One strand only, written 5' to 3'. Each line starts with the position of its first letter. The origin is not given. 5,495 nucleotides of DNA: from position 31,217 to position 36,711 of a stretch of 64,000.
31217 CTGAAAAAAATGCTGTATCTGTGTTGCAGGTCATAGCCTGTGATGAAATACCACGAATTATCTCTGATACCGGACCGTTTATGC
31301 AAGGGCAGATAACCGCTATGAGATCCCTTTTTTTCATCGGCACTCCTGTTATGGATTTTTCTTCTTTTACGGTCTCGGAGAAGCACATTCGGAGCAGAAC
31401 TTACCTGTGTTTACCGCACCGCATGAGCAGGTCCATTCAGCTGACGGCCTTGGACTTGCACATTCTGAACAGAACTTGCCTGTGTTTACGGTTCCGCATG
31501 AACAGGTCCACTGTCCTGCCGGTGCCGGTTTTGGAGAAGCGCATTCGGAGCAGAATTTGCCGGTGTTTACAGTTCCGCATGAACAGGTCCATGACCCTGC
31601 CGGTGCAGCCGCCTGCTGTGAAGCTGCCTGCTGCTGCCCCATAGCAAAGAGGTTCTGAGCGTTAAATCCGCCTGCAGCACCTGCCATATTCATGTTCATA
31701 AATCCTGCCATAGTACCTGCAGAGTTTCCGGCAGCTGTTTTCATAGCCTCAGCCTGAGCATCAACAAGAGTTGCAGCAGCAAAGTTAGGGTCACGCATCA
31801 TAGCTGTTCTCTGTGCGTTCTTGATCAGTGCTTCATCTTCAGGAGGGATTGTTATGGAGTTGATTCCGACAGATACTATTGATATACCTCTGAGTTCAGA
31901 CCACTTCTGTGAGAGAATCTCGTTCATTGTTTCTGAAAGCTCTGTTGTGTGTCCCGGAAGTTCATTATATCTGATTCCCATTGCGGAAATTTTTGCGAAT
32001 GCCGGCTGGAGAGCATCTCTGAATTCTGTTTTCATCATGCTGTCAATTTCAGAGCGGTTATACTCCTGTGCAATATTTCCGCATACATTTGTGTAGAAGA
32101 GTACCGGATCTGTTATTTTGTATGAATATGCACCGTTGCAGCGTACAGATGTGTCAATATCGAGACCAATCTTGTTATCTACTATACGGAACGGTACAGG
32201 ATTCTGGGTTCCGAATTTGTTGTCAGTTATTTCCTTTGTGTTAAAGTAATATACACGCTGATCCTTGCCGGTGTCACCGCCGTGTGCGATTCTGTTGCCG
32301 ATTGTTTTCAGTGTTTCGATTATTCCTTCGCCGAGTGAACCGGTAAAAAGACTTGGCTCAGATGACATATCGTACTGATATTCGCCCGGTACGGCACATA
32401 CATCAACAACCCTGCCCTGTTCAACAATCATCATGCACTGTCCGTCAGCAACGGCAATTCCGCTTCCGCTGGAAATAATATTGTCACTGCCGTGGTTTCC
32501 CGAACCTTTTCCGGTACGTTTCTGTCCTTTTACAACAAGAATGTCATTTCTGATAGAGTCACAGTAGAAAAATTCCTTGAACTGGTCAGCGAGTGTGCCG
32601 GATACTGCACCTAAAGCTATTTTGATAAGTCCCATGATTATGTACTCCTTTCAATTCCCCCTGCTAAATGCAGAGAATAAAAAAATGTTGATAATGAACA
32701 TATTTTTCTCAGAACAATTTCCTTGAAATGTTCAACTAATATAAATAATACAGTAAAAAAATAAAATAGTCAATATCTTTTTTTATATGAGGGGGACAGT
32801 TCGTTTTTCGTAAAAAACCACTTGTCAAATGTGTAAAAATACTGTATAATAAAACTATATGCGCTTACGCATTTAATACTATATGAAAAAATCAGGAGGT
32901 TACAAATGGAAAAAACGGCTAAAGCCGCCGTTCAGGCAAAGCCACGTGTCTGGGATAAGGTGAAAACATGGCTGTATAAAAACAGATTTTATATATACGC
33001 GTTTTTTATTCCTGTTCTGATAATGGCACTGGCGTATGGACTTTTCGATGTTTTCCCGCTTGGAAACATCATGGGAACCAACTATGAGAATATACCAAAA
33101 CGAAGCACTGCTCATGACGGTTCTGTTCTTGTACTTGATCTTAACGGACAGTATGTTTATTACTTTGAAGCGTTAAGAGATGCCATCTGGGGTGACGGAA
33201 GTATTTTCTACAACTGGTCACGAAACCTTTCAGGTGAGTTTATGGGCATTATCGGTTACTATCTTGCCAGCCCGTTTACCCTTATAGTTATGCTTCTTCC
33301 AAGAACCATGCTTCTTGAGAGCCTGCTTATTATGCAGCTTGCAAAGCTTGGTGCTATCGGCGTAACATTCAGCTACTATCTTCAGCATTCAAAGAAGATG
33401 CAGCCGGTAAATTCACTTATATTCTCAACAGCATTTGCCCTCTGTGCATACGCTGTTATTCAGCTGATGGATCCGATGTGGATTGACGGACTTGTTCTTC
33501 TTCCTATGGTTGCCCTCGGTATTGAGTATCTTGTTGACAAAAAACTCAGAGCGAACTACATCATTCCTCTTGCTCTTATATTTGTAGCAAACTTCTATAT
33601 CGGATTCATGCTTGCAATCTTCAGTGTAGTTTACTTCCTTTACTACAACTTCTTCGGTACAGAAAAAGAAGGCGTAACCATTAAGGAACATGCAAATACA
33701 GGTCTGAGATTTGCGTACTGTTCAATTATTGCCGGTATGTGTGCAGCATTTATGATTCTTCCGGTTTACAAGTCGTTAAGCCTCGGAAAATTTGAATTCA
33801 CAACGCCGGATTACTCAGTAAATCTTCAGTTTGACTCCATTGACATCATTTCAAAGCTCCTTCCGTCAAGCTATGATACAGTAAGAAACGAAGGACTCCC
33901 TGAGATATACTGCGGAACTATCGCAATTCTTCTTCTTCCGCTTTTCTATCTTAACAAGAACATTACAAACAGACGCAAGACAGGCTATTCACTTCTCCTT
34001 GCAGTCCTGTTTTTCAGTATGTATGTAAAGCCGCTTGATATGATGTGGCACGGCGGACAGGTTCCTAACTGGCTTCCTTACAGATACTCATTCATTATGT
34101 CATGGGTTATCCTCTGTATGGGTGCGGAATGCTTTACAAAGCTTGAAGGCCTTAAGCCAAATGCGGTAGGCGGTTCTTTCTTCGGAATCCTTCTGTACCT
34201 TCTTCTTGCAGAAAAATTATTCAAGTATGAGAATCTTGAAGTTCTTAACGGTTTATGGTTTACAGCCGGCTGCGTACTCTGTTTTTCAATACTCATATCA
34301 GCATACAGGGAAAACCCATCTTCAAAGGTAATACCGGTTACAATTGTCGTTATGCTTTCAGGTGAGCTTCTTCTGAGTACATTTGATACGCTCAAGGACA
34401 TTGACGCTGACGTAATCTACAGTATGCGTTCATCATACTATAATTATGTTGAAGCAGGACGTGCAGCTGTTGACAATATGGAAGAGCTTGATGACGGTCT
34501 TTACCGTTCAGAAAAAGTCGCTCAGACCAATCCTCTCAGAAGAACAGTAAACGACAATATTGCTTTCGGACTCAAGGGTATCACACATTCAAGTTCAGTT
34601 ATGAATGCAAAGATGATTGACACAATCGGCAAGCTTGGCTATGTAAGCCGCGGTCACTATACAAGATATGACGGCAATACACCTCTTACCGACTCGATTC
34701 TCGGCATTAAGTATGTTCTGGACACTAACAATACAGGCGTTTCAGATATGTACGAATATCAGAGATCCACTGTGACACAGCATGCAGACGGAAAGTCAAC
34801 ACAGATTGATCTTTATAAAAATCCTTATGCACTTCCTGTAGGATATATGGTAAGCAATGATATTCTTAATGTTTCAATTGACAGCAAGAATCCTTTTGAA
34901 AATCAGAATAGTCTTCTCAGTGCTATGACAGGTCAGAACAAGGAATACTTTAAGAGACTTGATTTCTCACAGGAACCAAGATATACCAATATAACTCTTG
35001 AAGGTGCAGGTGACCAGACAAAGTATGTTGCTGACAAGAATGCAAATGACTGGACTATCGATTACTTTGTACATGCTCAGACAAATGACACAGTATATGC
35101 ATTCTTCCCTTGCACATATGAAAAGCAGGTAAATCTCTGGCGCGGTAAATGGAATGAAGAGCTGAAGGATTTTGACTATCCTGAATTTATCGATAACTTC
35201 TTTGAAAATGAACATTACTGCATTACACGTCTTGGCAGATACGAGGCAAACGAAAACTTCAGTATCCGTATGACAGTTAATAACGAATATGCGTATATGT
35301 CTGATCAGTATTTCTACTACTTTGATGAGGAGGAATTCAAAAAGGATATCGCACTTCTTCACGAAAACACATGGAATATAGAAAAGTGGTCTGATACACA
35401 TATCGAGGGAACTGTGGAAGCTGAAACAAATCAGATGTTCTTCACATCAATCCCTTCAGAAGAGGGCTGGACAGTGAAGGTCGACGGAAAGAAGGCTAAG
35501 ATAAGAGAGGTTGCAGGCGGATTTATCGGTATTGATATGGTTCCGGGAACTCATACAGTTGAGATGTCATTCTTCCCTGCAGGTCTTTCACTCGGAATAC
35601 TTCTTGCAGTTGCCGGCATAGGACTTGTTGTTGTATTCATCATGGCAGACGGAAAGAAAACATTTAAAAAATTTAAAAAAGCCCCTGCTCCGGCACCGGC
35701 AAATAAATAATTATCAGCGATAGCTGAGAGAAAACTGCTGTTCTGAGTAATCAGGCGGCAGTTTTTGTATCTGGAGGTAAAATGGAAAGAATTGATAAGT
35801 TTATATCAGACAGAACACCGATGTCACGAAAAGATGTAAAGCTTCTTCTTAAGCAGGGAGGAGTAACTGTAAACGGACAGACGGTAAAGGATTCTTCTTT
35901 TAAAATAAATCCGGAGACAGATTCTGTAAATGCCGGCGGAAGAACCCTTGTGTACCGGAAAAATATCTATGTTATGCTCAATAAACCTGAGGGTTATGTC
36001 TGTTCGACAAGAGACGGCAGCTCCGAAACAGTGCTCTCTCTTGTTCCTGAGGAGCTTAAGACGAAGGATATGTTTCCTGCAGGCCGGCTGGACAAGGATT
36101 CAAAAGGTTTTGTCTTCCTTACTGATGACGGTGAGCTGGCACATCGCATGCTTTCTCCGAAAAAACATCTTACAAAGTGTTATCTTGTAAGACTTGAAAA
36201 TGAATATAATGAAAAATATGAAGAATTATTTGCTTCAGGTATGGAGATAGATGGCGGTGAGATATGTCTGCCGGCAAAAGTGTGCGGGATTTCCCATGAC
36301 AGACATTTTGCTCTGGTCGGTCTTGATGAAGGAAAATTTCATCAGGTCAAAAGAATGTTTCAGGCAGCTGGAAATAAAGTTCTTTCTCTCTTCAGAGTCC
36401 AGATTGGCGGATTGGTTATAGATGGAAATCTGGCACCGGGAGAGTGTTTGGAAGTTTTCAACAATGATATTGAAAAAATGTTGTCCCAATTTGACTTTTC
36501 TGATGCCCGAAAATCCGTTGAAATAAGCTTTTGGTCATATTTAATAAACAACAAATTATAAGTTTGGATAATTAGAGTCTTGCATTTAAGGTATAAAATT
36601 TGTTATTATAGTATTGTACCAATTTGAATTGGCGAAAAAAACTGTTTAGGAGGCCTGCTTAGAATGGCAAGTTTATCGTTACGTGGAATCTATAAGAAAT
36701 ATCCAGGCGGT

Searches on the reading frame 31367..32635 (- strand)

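Call 9: search_protein_families(library=pfam, proteins=[window:31367-32635:-], max_evalue=0.0001)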
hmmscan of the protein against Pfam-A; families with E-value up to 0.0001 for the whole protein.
window:31367-32635:- (422 aa): 2 families
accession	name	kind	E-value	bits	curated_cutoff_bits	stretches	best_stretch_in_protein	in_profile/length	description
PF13421.11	Band_7_1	-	8.2e-22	78.3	24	1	51-274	8-206/211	SPFH domain-Band 7 family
PF01145.31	Band_7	-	1.6e-06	28.8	23.6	1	162-287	58-166/176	SPFH domain / Band 7 family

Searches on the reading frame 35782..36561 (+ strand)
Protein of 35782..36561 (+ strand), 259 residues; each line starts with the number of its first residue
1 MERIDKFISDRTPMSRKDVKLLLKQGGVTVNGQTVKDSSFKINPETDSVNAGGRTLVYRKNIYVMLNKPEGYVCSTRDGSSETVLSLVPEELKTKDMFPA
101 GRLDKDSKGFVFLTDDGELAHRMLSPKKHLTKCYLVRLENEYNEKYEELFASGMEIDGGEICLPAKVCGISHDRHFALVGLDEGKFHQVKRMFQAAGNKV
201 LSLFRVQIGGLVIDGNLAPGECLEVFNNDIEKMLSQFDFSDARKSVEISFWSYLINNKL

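Call 9: search_protein_families(library=pfam, proteins=[window:35782-36561:+], max_evalue=0.0001)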
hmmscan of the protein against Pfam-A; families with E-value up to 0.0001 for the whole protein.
window:35782-36561:+ (259 aa): 2 families
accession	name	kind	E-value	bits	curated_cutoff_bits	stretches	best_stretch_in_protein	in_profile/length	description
PF00849.27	PseudoU_synth_2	-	1.9e-17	64.4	26.8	1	63-195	2-152/152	RNA pseudouridylate synthase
PF01479.30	S4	-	4.2e-08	33.2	22.8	1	2-45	1-45/48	S4 domain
